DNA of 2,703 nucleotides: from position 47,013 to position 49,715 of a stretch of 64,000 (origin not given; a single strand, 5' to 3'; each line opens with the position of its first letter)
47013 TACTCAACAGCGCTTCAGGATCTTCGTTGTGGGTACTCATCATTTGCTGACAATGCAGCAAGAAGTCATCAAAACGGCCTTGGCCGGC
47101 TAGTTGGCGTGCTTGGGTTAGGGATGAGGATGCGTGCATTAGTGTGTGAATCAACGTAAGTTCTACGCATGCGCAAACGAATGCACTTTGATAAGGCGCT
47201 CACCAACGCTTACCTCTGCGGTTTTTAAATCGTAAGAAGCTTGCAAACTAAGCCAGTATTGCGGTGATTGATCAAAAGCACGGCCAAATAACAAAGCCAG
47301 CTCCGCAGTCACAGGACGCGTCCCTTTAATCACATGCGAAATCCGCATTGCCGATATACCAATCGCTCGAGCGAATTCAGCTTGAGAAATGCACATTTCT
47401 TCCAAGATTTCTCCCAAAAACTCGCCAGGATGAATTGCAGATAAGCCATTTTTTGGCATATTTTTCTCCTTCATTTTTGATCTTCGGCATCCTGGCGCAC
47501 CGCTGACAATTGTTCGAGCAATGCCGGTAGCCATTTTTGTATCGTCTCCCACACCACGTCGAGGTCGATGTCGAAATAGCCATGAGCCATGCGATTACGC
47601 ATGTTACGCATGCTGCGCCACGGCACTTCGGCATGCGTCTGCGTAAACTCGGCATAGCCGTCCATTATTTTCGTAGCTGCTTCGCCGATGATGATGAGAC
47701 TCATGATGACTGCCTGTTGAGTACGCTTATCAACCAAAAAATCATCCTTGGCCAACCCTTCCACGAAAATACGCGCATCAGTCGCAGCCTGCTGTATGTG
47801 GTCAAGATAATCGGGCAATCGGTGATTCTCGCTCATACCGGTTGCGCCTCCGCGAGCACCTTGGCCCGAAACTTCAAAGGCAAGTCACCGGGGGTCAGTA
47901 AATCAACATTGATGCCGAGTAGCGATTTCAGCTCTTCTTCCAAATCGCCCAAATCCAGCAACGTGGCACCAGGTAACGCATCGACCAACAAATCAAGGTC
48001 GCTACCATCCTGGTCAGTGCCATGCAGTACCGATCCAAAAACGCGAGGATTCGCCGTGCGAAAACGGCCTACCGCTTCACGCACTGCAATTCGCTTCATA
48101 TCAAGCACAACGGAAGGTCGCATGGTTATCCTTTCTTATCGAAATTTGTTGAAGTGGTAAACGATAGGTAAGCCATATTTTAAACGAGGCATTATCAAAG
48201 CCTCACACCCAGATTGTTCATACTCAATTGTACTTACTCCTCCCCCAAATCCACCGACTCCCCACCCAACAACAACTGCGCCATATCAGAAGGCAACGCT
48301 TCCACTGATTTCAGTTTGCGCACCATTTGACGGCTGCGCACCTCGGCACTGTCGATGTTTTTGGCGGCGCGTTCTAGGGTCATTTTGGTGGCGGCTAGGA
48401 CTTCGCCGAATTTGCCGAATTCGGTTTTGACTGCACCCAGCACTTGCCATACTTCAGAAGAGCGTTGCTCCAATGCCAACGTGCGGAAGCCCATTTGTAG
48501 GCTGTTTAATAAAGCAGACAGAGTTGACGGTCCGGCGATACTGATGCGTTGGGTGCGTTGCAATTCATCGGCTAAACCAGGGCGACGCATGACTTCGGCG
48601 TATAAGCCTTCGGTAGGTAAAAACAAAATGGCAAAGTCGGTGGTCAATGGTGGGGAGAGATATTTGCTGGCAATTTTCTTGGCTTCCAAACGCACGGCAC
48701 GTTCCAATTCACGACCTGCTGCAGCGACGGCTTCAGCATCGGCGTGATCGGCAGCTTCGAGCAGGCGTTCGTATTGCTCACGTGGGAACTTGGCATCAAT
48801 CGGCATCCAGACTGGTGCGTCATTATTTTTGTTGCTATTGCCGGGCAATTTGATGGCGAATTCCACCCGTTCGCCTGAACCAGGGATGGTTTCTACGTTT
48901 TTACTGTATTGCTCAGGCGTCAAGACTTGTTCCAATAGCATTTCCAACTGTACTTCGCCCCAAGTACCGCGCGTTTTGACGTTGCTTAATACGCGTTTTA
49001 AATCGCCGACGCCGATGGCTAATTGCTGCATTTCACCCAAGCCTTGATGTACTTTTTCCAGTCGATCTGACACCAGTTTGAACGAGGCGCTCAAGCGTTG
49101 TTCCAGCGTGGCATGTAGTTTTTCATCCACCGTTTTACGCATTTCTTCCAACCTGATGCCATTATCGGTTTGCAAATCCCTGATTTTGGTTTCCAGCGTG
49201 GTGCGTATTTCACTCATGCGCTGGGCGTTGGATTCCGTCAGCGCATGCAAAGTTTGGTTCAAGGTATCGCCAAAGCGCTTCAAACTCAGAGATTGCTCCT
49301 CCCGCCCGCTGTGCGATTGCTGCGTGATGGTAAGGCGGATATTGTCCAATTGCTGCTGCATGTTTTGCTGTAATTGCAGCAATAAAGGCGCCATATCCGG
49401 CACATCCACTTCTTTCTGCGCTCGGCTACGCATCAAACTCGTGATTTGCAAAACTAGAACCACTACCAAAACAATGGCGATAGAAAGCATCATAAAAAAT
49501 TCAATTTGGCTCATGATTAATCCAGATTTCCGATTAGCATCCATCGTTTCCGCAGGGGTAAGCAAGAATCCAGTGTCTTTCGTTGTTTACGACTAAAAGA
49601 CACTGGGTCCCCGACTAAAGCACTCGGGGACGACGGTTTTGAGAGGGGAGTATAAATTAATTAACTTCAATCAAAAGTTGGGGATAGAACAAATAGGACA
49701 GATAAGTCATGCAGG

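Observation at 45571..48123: Higher-GC co-directional cassette mntA-hepT-higA-TPR/GT41: candidate composite toxin-antitoxin or defence-type module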

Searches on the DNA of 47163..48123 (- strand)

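Call 56: search_dna_similar(query=window:47163-48123:-, collection=plasmids, mode=distant, max_rows=15)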
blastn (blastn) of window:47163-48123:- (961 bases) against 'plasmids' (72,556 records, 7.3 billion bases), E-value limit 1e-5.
Records with a match: 1466; places in all: 1511; records where one place covers at least 80% of the query: 0.
Best place of each record, by identity: 90-95% 1; 80-90% 1400; 60-80% 65.
By first word of the organism name: Klebsiella 740; Enterobacter 342; Citrobacter 106; Escherichia 56; Raoultella 39; Serratia 31; Aeromonas 29; Salmonella 26; Pseudomonas 18; Leclercia 16; and 34 more.
By predicted mobility (MOB-suite, as given by PLSDB): conjugative 967; non-mobilizable 296; mobilizable 203.
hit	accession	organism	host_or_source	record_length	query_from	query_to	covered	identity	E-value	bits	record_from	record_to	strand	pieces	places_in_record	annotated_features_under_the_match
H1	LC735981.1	Enterobacter roggenkampii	-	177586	1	647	67%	84.4%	0e+0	710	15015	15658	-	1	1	DUF86 domain-containing protein | nucleotidyltransferase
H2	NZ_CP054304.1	Klebsiella pneumoniae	Homo sapiens,Rectal swab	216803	1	647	67%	84.4%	0e+0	710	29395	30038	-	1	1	DUF86 domain-containing protein | nucleotidyltransferase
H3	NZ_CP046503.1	Citrobacter freundii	-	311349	1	647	67%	84.4%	0e+0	710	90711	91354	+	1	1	DUF86 domain-containing protein | nucleotidyltransferase family protein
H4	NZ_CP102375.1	Leclercia adecarboxylata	Single cell,Biofertilizer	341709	1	647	67%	84.4%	0e+0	710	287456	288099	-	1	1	DUF86 domain-containing protein | nucleotidyltransferase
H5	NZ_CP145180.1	Raoultella ornithinolytica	Hospital waste water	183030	1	647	67%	84.4%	0e+0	710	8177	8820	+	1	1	DUF86 domain-containing protein | nucleotidyltransferase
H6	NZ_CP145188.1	Raoultella ornithinolytica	-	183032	1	647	67%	84.4%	0e+0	710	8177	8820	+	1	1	DUF86 domain-containing protein | nucleotidyltransferase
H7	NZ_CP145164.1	Raoultella ornithinolytica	-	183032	1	647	67%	84.4%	0e+0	710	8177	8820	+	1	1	DUF86 domain-containing protein | nucleotidyltransferase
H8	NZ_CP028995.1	Klebsiella pneumoniae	-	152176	1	647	67%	84.4%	1e-106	718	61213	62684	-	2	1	IS6-like element IS26 family transposase | DUF86 domain-containing protein | nucleotidyltransferase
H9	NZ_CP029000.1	Klebsiella pneumoniae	-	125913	1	647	67%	84.4%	1e-106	718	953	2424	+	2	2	IS6-like element IS26 family transposase | DUF86 domain-containing protein | nucleotidyltransferase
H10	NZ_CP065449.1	Klebsiella pneumoniae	Homo sapiens,Taichung Veterans General ...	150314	1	647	67%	84.4%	1e-106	718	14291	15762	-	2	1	IS6-like element IS26 family transposase | DUF86 domain-containing protein | nucleotidyltransferase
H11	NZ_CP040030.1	Klebsiella pneumoniae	Homo sapiens,pus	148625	1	647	67%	84.4%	1e-106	718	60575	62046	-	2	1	IS6-like element IS26 family transposase | DUF86 domain-containing protein | nucleotidyltransferase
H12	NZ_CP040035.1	Klebsiella pneumoniae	Homo sapiens,urine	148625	1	647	67%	84.4%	1e-106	718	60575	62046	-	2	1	IS6-like element IS26 family transposase | DUF86 domain-containing protein | nucleotidyltransferase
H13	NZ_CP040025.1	Klebsiella pneumoniae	Homo sapiens,blood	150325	1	647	67%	84.4%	1e-106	718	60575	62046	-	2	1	IS6-like element IS26 family transposase | DUF86 domain-containing protein | nucleotidyltransferase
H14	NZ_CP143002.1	Klebsiella pneumoniae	Homo sapiens,urine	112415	1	647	67%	84.4%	1e-106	718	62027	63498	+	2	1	IS6-like element IS26 family transposase | DUF86 domain-containing protein | nucleotidyltransferase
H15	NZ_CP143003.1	Klebsiella pneumoniae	Homo sapiens,urine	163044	1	647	67%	84.4%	1e-106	718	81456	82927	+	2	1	IS6-like element IS26 family transposase | DUF86 domain-containing protein | nucleotidyltransferase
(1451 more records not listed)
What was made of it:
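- On Hypothesised composite mntA-hepT-higA-GT41 system: 0 of 1,466 plasmid records join the block to higA (call 56).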

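Call 57: get_annotated_region(hit=H1, flank=2500)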
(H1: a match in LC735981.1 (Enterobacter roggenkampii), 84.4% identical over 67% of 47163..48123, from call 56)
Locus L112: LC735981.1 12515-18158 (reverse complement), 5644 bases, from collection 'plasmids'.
description: Enterobacter roggenkampii 6BC1 plasmid p6BC1_mcr-9 DNA, complete sequence
organism: Enterobacter roggenkampii (NCBI taxid 1812935)
taxonomy: Bacteria; Pseudomonadota; Gammaproteobacteria; Enterobacterales; Enterobacteriaceae; Enterobacter; Enterobacter roggenkampii
host: -; source: -; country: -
typing (MOB-suite, as given by PLSDB): conjugative; replicon IncFIB; relaxase MOBF; mating-pair formation MPF_F
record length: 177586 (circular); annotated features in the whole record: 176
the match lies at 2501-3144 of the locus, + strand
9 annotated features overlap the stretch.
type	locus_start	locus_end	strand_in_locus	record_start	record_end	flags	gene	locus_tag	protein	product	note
CDS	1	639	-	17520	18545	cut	-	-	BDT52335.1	AAA family ATPase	-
CDS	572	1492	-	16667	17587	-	tnpA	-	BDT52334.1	IS481 family transposase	-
CDS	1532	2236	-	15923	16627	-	tnpA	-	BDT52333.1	IS6-like element IS26 family transposase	-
CDS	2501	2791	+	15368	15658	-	-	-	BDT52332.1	nucleotidyltransferase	-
CDS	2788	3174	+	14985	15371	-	-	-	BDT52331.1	DUF86 domain-containing protein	-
CDS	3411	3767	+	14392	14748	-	-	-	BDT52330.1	cupin domain-containing protein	-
CDS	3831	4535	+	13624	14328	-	tnpA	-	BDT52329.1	IS6-like element IS26 family transposase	-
CDS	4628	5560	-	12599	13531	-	-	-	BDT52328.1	hypothetical protein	-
CDS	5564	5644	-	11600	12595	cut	-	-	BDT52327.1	nucleotidyltransferase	-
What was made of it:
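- In plasmid LC735981.1 it is a 96-aa + 128-aa pair lying between IS26 copies (calls 56, 57).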

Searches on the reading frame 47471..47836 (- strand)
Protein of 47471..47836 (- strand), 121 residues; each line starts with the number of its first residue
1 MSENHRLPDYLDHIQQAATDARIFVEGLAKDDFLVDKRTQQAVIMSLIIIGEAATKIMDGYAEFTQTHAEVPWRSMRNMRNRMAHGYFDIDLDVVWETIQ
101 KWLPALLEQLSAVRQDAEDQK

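Call 3: search_protein_families(library=pfam, proteins=[window:47471-47836:-], max_evalue=0.01)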
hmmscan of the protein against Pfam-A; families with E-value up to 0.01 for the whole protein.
window:47471-47836:- (121 aa): 1 family
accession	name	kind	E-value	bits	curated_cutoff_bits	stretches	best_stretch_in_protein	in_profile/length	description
PF01934.22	HepT-like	-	7.7e-27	93.8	23.5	1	14-112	1-119/120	Ribonuclease HepT-like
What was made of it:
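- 47471..47836 (-): hepT: HEPN RNase toxin, 121 aa. Its last codons and stop codon are supplied by the former higB-higA spacer. PF01934 at 93.8 bits (call 3).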

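Call 4: search_protein_families(library=ncbifam, proteins=[window:47471-47836:-], max_evalue=0.01)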
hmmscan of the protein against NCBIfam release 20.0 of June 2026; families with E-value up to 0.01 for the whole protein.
window:47471-47836:- (121 aa): 1 family
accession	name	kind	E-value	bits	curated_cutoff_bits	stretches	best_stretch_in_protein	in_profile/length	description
NF047751.1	HepT_toxin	equivalog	1.3e-09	38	60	1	70-105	81-116/120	type VII toxin-antitoxin system HepT family RNase toxin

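Call 30: find_homologous_proteins(query=window:47471-47836:-, max_evalue=1e-10)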
Query window:47471-47836:- (121 aa): 5158 proteins with E <= 1e-10 among 5183 candidates; the best 120 are listed.
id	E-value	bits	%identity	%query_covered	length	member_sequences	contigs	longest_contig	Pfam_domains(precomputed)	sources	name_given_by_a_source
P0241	1.3e-72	259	98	99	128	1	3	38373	PF01934.23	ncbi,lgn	-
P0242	1.5e-67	243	90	100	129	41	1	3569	PF01934.23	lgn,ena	-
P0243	2.6e-67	242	91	99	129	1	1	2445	PF01934.23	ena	-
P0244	4.9e-67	241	90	99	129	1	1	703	PF01934.23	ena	-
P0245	7.0e-67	241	90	99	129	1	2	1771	PF01934.23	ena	-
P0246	1.2e-66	240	90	99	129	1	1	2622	PF01934.23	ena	-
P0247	3.8e-66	238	90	99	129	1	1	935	PF01934.23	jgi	jgi:uncharacterized protein with HEPN domain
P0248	7.3e-66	237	88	99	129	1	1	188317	PF01934.23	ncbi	-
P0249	1.4e-65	237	89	99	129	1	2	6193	PF01934.23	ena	-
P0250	1.4e-65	237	88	99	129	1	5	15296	PF01934.23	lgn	-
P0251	4.0e-65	235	88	99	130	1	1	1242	PF01934.23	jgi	jgi:uncharacterized protein with HEPN domain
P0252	5.6e-65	235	88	99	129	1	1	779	PF01934.23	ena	-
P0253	6.7e-65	234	88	99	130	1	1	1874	PF01934.23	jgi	jgi:uncharacterized protein with HEPN domain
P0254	7.1e-65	234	88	99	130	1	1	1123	PF01934.23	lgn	-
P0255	1.2e-64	234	87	98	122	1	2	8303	PF01934.23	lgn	-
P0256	1.3e-64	233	88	99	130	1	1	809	PF01934.23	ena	-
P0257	1.3e-64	233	89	98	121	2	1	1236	PF01934.23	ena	-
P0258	1.7e-64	233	87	99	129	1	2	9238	PF01934.23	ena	-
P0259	2.9e-64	232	87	99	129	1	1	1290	PF01934.23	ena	-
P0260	4.6e-64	232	86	99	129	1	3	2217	PF01934.23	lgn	-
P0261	4.8e-64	232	88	99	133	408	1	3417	PF01934.23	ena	-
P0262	5.4e-64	231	88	99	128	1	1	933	PF01934.23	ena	-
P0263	6.5e-64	231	86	99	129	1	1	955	PF01934.23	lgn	-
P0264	7.8e-64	231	86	98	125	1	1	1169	PF01934.23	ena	-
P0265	8.3e-64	231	86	98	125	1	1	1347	PF01934.23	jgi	jgi:uncharacterized protein with HEPN domain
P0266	9.7e-64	231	87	99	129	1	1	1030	PF01934.23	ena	-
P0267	1.0e-63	231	87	99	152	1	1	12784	PF01934.23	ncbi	-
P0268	1.1e-63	230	87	99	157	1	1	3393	PF01934.23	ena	-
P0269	1.2e-63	230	87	99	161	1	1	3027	PF01934.23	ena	-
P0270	1.2e-63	230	87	99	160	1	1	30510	PF01934.23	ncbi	-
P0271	1.2e-63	230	87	99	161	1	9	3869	PF01934.23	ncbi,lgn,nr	ncbi:MAG: hypothetical protein QG672_2390 [Pseudomonadota bacterium]|nr:hypothetical protein [Pseudo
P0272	1.3e-63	230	87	98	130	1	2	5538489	PF01934.23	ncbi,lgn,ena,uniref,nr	ncbi:DUF86 domain-containing protein [Delftia sp. PS-11]|uniref:HepT-like ribonuclease domain-contai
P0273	1.4e-63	230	87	99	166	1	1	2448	PF01934.23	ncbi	-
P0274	1.5e-63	230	88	100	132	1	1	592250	PF01934.23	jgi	jgi:uncharacterized protein with HEPN domain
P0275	1.6e-63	230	87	99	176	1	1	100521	PF01934.23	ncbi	-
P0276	1.8e-63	230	87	99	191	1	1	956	PF01934.23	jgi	-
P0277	1.9e-63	230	87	99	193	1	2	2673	PF01934.23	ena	-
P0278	1.9e-63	230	87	99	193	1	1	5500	PF01934.23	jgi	jgi:uncharacterized protein with HEPN domain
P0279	2.1e-63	230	87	99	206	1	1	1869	PF01934.23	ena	-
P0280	2.3e-63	229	85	99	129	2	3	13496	PF01934.23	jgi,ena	-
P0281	2.5e-63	229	87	97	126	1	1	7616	PF01934.23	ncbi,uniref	ncbi:DUF86 domain-containing protein [Pseudomonas protegens]|uniref:HepT-like ribonuclease domain-co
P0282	2.5e-63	229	87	98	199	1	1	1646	PF01934.23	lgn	-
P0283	2.7e-63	229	85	99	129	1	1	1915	PF01934.23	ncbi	-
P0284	3.3e-63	229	87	99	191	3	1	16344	PF01934.23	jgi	-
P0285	3.4e-63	229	87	97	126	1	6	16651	PF01934.23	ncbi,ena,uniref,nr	ncbi:hypothetical protein ALP66_02848 [Pseudomonas amygdali pv. photiniae]|uniref:Rha family transcr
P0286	3.8e-63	229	86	99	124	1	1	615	PF01934.23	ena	-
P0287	3.8e-63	229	86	98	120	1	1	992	PF01934.23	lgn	-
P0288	4.0e-63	229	85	99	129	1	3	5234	PF01934.23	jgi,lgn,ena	-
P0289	5.6e-63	228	85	99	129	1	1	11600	PF01934.23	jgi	jgi:uncharacterized protein with HEPN domain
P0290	6.8e-63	228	86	99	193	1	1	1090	PF01934.23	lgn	-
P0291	7.3e-63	228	86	99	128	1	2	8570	PF01934.23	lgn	-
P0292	8.2e-63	228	85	99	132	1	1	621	PF01934.23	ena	-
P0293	8.3e-63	228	86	99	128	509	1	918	PF01934.23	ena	-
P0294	9.0e-63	228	86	97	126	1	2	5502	PF01934.23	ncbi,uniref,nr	ncbi:Uncharacterized protein AC509_4330 [Pseudomonas amygdali pv. morsprunorum]|uniref:HepT-like rib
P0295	9.8e-63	227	87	95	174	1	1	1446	PF01934.23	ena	-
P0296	1.1e-62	227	86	99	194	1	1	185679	PF01934.23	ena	-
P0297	1.2e-62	227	85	100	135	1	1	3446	PF01934.23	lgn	-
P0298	1.7e-62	227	86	99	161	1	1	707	PF01934.23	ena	-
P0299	2.8e-62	226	83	99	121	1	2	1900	PF01934.23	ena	-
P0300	3.0e-62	226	87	94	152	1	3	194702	PF01934.23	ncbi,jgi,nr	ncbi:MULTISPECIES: HepT-like ribonuclease domain-containing protein [Enterobacteriaceae]|jgi:unchara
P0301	3.6e-62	226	87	99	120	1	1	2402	PF01934.23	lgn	-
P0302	4.0e-62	225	85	98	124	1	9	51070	PF01934.23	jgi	jgi:uncharacterized protein with HEPN domain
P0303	4.4e-62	225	85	98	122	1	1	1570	PF01934.23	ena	-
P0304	7.2e-62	225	84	98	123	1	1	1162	PF01934.23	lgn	-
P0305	8.2e-62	224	88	99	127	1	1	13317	PF01934.23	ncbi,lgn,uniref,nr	ncbi:uncharacterized protein with HEPN domain [Nitrosospira multiformis]|uniref:Uncharacterized prot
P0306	9.0e-62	224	85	99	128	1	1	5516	PF01934.23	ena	-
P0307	9.2e-62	224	86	99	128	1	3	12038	PF01934.23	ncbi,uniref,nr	ncbi:DUF86 domain-containing protein [Verminephrobacter aporrectodeae subsp. tuberculatae]|uniref:He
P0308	1.1e-61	224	85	99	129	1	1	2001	PF01934.23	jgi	jgi:uncharacterized protein with HEPN domain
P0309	1.3e-61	224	84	99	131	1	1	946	PF01934.23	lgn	-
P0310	1.4e-61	224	83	99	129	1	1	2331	PF01934.23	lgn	-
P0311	1.5e-61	224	87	99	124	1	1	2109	PF01934.23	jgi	-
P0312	1.5e-61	224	84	98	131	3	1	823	PF01934.23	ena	-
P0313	1.5e-61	224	87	99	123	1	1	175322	PF01934.23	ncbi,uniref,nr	ncbi:DUF86 domain-containing protein [Sedimenticola hydrogenitrophicus]|uniref:HepT-like ribonucleas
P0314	1.6e-61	224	84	99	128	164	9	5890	PF01934.23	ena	-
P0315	1.8e-61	223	86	99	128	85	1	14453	PF01934.23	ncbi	-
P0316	1.9e-61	223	83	99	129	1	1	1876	PF01934.23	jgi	jgi:uncharacterized protein with HEPN domain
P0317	2.3e-61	223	84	99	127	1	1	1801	PF01934.23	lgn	-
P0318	2.4e-61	223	87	100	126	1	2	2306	PF01934.23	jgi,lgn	-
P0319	2.4e-61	223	87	100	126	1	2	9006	PF01934.23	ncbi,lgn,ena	-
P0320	2.5e-61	223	86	99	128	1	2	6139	PF01934.23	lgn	-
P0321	2.7e-61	223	83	99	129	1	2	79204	PF01934.23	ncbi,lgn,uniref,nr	ncbi:MAG: DUF86 domain-containing protein [Hydrogenophaga sp.]|uniref:HepT-like ribonuclease domain-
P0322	2.7e-61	223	84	98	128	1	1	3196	PF01934.23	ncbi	-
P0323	3.5e-61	222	84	99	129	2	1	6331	PF01934.23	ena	-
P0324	3.5e-61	222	87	93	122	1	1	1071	PF01934.23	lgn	-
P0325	3.9e-61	222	85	97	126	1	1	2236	PF01934.23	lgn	-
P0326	4.9e-61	222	85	96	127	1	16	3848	PF01934.23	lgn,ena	-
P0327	5.0e-61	222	86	98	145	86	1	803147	PF01934.23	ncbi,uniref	ncbi:MAG: DUF86 domain-containing protein [Candidatus Accumulibacter necessarius]|uniref:HepT-like r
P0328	5.3e-61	222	85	99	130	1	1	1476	PF01934.23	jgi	-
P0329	5.3e-61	222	86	99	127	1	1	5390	PF01934.23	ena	-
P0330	5.7e-61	222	85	97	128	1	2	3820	PF01934.23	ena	-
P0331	5.8e-61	222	83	99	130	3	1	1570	PF01934.23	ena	-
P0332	6.6e-61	221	85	98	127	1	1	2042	PF01934.23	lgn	-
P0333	7.5e-61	221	85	99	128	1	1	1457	PF01934.23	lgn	-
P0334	7.6e-61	221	85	99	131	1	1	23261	PF01934.23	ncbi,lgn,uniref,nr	ncbi:HepT-like ribonuclease domain-containing protein [Pandoraea sputorum]|uniref:DUF86 domain-conta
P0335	7.9e-61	221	88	94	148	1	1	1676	PF01934.23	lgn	-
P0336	8.0e-61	221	81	100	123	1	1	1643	PF01934.23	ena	-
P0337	8.5e-61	221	83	99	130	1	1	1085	PF01934.23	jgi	-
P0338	8.8e-61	221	87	99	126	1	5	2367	PF01934.23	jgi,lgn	jgi:uncharacterized protein with HEPN domain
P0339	8.9e-61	221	84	98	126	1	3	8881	PF01934.23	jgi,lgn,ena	-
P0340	1.0e-60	221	85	96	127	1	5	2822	PF01934.23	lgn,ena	-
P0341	1.0e-60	221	85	98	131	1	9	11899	PF01934.23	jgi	jgi:uncharacterized protein with HEPN domain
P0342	1.1e-60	221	84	99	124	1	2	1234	PF01934.23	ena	-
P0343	1.1e-60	221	83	99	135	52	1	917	PF01934.23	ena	-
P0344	1.1e-60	221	83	100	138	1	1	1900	PF01934.23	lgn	-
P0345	1.2e-60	221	83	99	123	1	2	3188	PF01934.23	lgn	-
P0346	1.3e-60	221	85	99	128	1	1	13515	PF01934.23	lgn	-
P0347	1.4e-60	220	85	99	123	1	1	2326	PF01934.23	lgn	-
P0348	1.5e-60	220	87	93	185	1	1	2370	PF01934.23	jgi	jgi:uncharacterized protein with HEPN domain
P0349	1.6e-60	220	83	99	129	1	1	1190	PF01934.23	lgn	-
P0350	1.8e-60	220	85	98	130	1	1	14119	PF01934.23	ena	-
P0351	1.8e-60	220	85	98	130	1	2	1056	PF01934.23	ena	-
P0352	1.9e-60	220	80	100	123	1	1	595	PF01934.23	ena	-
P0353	2.0e-60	220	81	99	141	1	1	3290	PF01934.23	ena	-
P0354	2.1e-60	220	83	100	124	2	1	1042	PF01934.23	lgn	-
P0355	2.5e-60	220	83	100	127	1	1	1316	PF01934.23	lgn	-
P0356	2.7e-60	220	82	98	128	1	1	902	PF01934.23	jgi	jgi:uncharacterized protein with HEPN domain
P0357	2.7e-60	220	85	98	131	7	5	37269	PF01934.23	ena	-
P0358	3.0e-60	219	85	91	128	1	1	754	PF01934.23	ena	-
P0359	3.1e-60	219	84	99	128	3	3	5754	PF01934.23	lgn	-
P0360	3.1e-60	219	84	94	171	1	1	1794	PF01934.23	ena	-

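Call 37: search_solved_structures(query=window:47471-47836:-, max_evalue=0.01, show_alignments=2)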
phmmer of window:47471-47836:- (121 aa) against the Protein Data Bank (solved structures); distinct sequences matched with E-value up to 0.01: 0.
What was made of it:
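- Tried and rejected: A PDB sequence search with HepT returned nothing (call 37).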

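Call 43: search_protein_families(library=padloc, proteins=[window:47471-47836:-], max_evalue=0.01)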
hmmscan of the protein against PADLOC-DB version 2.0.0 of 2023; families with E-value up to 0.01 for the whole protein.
window:47471-47836:- (121 aa): 0 families

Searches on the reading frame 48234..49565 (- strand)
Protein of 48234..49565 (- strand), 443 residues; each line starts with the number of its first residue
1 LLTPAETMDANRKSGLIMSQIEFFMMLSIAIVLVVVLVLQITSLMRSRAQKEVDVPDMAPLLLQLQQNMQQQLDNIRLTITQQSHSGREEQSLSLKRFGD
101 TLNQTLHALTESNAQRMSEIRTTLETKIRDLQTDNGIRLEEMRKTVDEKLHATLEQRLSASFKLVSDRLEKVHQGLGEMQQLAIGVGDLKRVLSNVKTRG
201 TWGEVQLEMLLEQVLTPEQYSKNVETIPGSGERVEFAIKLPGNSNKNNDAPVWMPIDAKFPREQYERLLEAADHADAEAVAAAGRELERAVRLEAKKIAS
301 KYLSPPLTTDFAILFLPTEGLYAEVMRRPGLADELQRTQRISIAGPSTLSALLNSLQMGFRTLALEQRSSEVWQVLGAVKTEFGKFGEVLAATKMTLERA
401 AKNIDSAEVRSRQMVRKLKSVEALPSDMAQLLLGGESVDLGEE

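Call 3: search_protein_families(library=pfam, proteins=[window:48234-49565:-], max_evalue=0.01)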
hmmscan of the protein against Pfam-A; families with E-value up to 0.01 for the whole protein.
window:48234-49565:- (443 aa): 2 families
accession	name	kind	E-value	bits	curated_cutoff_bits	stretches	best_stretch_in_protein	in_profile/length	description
PF02646.22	RmuC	-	6.6e-77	258.9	26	1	138-426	2-286/291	RmuC family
PF01442.23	Apolipoprotein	-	1.2e-06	28.9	90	1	58-181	53-179/190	Apolipoprotein A1/A4/E domain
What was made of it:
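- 48234..49565 (-): rmuC: the conserved left border of the variable slot. PF02646 at 259 bits (call 3).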

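Call 4: search_protein_families(library=ncbifam, proteins=[window:48234-49565:-], max_evalue=0.01)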
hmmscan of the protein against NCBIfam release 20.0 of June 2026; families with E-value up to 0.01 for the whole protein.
window:48234-49565:- (443 aa): 0 families
